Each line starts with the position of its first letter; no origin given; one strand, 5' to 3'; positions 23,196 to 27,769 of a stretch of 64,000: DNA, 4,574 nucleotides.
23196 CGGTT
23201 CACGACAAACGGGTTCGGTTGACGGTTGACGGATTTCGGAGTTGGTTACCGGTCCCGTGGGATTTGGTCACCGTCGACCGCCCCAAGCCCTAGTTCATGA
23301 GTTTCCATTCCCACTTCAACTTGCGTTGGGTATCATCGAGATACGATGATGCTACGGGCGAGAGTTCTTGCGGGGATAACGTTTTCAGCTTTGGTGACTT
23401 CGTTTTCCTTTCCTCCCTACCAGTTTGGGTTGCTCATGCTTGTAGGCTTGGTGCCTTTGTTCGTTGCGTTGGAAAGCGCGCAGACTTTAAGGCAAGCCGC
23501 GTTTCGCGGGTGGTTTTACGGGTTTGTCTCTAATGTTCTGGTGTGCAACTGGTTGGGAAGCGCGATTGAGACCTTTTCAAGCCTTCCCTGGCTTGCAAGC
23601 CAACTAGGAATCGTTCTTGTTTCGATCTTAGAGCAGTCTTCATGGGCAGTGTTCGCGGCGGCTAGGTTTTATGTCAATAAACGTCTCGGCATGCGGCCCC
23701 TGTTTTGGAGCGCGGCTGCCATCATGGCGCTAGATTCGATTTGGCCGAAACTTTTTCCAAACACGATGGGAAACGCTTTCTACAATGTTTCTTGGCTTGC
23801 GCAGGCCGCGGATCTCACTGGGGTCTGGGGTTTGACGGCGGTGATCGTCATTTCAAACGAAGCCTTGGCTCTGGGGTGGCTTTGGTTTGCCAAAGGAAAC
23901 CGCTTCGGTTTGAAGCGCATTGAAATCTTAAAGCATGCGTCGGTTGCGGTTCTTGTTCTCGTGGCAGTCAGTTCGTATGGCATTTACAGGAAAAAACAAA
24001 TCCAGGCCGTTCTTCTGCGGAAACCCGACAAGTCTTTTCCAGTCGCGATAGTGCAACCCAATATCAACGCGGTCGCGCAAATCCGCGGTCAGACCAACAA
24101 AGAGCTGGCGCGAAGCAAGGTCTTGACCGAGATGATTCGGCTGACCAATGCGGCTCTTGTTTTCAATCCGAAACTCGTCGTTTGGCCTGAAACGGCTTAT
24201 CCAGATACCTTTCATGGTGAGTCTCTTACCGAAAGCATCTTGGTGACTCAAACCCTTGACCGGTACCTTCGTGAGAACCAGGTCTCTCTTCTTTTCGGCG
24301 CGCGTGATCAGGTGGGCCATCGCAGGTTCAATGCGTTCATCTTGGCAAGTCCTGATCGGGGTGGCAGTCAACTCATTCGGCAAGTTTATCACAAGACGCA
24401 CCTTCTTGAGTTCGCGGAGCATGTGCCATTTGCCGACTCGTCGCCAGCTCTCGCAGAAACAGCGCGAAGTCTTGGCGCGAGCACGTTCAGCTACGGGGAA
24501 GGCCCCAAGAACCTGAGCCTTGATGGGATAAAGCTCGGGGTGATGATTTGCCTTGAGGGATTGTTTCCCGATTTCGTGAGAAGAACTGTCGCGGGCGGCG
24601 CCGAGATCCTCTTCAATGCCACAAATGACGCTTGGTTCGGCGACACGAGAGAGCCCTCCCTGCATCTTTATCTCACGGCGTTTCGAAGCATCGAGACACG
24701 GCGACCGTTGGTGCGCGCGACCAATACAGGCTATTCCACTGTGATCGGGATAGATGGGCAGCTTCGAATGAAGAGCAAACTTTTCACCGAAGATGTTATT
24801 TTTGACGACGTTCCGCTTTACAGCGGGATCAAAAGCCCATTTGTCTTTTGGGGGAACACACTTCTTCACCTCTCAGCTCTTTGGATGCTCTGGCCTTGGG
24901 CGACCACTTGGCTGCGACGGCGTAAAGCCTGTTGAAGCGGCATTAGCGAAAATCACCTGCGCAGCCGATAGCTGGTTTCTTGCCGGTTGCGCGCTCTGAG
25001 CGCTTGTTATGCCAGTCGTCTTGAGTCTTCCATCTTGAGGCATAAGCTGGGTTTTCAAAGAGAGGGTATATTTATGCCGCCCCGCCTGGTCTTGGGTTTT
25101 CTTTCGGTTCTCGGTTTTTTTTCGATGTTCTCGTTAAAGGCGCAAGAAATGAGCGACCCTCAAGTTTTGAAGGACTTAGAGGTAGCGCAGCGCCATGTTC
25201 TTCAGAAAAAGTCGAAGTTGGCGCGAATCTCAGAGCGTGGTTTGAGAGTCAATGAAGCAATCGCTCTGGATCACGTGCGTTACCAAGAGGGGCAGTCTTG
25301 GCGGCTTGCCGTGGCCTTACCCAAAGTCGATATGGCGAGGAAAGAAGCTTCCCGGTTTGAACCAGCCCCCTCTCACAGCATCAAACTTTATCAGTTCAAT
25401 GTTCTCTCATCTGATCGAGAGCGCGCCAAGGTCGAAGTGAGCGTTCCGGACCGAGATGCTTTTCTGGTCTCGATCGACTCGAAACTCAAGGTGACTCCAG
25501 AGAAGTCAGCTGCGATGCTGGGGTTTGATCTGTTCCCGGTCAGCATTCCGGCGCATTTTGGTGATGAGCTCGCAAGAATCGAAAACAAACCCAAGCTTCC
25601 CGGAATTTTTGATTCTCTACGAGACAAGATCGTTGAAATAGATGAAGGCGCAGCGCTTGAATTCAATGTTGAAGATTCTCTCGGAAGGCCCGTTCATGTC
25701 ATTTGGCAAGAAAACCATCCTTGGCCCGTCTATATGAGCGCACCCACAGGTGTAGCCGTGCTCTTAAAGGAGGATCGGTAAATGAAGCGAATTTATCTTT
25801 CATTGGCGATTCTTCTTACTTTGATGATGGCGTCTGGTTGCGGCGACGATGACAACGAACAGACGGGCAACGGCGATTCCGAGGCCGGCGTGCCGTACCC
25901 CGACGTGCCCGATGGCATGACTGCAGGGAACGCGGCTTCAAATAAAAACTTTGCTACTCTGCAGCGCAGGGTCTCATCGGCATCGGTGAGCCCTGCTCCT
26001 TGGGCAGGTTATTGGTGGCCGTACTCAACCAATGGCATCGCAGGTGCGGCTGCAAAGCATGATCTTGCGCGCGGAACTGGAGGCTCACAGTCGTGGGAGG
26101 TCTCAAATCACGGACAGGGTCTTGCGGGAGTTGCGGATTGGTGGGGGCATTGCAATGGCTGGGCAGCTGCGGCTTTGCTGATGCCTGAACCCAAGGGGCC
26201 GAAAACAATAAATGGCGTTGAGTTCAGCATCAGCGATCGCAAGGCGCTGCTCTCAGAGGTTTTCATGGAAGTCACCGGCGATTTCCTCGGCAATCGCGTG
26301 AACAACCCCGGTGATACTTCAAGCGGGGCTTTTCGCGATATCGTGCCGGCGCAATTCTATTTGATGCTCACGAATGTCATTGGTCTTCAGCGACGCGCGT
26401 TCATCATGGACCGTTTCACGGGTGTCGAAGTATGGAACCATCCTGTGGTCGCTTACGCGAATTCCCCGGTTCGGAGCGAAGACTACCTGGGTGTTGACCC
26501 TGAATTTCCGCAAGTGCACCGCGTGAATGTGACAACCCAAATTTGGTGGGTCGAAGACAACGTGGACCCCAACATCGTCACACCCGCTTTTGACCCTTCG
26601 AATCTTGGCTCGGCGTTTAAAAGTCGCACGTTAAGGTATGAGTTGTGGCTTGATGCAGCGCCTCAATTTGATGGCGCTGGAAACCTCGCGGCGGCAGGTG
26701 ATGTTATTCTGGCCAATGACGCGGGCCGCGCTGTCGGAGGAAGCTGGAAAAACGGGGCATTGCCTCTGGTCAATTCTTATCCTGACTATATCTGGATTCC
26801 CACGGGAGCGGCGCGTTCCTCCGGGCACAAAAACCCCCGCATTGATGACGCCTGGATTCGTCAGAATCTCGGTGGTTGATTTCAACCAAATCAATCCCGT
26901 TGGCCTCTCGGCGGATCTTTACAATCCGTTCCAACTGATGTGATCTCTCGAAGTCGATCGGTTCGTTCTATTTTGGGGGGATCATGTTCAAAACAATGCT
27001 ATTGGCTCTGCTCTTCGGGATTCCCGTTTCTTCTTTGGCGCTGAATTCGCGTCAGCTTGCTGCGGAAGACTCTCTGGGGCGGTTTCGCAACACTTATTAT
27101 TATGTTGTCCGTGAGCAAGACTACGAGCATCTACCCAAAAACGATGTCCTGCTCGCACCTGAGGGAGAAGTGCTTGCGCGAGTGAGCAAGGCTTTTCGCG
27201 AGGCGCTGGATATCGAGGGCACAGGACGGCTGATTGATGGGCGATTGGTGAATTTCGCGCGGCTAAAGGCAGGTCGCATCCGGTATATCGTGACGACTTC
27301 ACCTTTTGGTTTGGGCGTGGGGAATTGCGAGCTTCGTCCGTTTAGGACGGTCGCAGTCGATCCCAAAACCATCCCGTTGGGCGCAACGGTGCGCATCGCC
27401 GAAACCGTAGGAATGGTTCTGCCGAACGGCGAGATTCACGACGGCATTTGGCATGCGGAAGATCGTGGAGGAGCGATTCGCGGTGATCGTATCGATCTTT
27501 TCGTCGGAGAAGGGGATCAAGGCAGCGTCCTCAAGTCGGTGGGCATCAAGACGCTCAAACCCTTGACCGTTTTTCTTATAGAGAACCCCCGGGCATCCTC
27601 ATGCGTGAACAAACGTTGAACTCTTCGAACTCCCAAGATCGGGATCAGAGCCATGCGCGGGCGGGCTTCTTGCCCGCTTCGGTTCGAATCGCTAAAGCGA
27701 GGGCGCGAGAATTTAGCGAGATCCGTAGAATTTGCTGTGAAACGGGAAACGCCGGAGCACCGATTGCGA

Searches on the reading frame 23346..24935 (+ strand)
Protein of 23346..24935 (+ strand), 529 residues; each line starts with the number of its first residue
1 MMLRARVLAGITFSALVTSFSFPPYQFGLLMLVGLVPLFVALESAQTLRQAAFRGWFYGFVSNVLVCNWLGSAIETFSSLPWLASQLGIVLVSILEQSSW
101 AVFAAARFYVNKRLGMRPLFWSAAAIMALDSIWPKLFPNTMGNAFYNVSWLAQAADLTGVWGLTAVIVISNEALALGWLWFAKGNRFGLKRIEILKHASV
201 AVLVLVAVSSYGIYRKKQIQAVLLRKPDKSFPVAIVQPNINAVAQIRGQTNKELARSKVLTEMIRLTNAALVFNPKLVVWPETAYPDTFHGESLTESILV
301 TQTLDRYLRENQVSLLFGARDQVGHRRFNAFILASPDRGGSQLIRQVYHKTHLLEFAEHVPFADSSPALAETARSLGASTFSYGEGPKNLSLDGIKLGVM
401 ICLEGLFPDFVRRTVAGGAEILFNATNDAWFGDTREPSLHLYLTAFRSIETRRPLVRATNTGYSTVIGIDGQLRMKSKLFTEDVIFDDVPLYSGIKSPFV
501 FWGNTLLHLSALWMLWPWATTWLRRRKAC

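Call 3: search_protein_families(library=pfam, proteins=[window:23346-24935:+], max_evalue=0.1)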
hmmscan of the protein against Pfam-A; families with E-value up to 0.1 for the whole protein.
window:23346-24935:+ (529 aa): 2 families
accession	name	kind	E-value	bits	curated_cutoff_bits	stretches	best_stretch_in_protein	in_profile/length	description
PF00795.27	CN_hydrolase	-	1.8e-26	93.5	23.2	1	233-491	2-248/256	Carbon-nitrogen hydrolase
PF20154.4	LNT_N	-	3.4e-25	89.5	27.1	1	14-171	1-157/159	Apolipoprotein N-acyltransferase N-terminal domain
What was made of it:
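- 23346..24935 (+): lnt (apolipoprotein N-acyltransferase), lying between the two cassettes. This position is conserved in related contigs. LNT_N plus CN_hydrolase (call 3).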

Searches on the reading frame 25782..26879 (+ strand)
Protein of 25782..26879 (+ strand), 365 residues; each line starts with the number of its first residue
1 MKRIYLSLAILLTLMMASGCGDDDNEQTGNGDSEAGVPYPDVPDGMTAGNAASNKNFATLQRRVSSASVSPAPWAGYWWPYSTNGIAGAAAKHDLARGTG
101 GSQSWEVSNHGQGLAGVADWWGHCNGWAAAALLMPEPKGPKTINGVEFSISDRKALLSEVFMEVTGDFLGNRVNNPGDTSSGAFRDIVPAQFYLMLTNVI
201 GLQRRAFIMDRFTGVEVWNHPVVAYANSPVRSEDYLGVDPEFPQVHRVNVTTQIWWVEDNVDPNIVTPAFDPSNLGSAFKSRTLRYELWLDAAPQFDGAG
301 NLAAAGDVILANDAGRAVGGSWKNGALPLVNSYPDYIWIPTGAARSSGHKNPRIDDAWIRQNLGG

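Call 3: search_protein_families(library=pfam, proteins=[window:25782-26879:+], max_evalue=0.1)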
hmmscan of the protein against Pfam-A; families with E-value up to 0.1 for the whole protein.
window:25782-26879:+ (365 aa): 1 family
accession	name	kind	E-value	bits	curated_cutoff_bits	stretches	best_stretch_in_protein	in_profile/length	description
PF16683.11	TGase_elicitor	-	1.3e-25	90.4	25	1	101-226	100-235/361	Transglutaminase elicitor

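Call 7: search_solved_structures(query=window:25782-26879:+, max_evalue=1, show_alignments=1)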
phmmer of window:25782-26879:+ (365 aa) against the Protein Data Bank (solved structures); distinct sequences matched with E-value up to 1: 2.
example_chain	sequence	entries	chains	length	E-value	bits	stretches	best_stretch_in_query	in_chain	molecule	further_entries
3tw5_A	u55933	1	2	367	4.2e-20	75.5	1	116-225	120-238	Transglutaminase elicitor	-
6dan_A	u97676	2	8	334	0.52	12.6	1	37-70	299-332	PhdJ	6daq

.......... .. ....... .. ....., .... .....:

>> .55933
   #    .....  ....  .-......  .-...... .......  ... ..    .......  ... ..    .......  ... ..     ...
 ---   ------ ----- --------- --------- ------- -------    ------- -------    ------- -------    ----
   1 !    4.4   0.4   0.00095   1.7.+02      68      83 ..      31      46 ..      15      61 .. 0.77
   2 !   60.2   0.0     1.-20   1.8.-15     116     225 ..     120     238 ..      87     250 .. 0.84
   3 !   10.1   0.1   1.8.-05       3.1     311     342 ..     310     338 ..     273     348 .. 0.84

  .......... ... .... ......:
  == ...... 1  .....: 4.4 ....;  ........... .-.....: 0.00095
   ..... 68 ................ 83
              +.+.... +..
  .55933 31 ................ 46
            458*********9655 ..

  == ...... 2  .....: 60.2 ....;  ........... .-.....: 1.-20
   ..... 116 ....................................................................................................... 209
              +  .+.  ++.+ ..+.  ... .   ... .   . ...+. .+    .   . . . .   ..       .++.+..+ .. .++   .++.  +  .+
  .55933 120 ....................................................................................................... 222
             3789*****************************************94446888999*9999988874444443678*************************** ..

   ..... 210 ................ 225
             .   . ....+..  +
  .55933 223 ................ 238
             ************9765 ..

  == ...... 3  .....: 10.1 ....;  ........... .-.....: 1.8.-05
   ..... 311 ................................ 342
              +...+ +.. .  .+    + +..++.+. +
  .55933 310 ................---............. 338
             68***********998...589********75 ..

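Call 9: search_protein_families(library=ncbifam, proteins=[window:25782-26879:+], max_evalue=0.1)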
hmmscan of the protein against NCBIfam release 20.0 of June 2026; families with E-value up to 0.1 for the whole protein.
window:25782-26879:+ (365 aa): 0 families

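Call 89: search_protein_families(library=padloc, proteins=[window:25782-26879:+], max_evalue=0.01)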
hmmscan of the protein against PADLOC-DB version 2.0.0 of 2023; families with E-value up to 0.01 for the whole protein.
window:25782-26879:+ (365 aa): 0 families

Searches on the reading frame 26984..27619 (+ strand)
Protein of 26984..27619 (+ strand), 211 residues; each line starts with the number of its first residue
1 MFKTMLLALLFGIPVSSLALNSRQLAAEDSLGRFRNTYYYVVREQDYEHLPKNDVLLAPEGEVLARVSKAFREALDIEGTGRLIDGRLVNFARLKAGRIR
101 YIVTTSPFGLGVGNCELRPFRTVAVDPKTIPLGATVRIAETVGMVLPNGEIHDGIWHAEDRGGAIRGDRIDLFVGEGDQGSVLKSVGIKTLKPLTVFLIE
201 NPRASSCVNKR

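Call 3: search_protein_families(library=pfam, proteins=[window:26984-27619:+], max_evalue=0.1)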
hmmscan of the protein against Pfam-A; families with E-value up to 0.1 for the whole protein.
window:26984-27619:+ (211 aa): 1 family
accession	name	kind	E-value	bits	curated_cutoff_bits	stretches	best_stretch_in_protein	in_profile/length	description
PF06725.17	3D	-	2.5e-13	50.5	23.8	1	121-180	1-55/72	3D domain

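Call 9: search_protein_families(library=ncbifam, proteins=[window:26984-27619:+], max_evalue=0.1)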
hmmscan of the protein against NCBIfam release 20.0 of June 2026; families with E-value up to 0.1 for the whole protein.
window:26984-27619:+ (211 aa): 5 families
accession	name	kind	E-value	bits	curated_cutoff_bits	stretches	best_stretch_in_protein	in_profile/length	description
NF040675.1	wall_bind_EntD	exception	9.5e-06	25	590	1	121-189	249-307/310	cell wall-binding protein EntD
NF040670.1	wall_bind_EntA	exception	2.2e-05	24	560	1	121-179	230-276/291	cell wall-binding protein EntA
NF040676.1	wall_bind_EntB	exception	0.00049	18.7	780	1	120-176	429-473/490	cell wall-binding protein EntB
NF040677.1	wall_bind_EntC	exception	0.0049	15.7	770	1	121-178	361-406/422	cell wall-binding protein EntC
NF058633.1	StatPhSurvSpsC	equivalog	0.021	14.4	280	1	121-200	130-192/223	stationary phase survival protein SpsC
